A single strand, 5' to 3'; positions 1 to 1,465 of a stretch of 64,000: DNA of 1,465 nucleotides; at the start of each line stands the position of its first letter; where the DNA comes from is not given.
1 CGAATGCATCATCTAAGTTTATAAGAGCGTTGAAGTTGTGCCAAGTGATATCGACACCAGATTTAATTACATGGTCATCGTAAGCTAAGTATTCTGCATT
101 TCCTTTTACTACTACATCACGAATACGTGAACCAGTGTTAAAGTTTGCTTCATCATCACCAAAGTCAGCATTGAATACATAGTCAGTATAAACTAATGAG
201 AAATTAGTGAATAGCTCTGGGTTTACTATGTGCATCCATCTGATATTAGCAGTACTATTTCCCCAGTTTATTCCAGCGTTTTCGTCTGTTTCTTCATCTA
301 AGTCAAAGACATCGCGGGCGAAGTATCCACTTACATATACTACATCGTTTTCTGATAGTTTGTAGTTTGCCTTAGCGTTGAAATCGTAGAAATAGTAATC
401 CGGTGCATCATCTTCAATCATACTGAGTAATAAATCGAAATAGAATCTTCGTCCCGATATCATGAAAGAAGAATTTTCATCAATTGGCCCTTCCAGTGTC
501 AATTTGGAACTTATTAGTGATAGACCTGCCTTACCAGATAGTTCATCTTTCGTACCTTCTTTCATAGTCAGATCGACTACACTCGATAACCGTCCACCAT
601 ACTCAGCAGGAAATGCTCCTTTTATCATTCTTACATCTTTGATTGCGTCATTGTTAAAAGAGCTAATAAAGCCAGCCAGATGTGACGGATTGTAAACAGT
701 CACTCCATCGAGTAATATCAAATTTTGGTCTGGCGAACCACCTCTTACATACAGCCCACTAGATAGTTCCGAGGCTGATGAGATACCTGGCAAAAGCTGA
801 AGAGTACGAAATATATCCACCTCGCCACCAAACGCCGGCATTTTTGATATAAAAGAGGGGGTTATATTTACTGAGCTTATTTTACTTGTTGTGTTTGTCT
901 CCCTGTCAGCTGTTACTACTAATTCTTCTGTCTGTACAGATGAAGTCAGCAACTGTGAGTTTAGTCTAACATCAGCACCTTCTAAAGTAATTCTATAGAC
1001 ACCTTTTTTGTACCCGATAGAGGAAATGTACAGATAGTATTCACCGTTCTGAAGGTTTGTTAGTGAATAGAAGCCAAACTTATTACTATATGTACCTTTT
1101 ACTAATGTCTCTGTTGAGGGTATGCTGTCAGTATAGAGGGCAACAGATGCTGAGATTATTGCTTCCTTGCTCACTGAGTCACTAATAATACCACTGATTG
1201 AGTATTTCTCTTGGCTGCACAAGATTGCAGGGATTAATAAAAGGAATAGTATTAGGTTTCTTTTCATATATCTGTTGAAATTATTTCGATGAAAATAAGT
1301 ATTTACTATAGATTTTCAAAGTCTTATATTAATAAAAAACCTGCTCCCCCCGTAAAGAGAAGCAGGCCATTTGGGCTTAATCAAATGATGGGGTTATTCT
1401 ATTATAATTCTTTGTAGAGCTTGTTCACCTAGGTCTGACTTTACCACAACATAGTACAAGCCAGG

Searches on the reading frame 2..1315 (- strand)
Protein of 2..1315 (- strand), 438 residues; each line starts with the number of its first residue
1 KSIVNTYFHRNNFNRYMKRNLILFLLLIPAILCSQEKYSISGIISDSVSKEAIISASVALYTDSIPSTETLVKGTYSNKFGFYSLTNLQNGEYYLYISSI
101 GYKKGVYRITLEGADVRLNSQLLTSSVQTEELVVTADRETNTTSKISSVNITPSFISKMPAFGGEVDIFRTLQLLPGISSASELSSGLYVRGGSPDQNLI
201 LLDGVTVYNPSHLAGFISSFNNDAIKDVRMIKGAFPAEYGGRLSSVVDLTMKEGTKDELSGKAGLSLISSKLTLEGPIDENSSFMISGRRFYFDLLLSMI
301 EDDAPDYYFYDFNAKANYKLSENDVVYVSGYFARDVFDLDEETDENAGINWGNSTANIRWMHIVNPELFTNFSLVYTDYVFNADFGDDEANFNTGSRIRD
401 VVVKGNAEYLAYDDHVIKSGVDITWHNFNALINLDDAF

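Call 84: search_protein_families(library=pfam, proteins=[window:2-1315:-], max_evalue=0.0001)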
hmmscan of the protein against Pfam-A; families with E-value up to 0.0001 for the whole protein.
window:2-1315:- (438 aa): 3 families
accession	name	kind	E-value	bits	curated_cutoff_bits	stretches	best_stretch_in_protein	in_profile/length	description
PF13715.12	CarbopepD_reg_2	-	3.1e-11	43.6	32.2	1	40-134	1-88/88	CarboxypepD_reg-like domain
PF07715.20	Plug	-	5.2e-10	40.2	23.9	1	167-242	24-102/107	TonB-dependent Receptor Plug Domain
PF13620.12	CarboxypepD_reg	-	7.8e-10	39.4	32.3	1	39-122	1-81/82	Carboxypeptidase regulatory-like domain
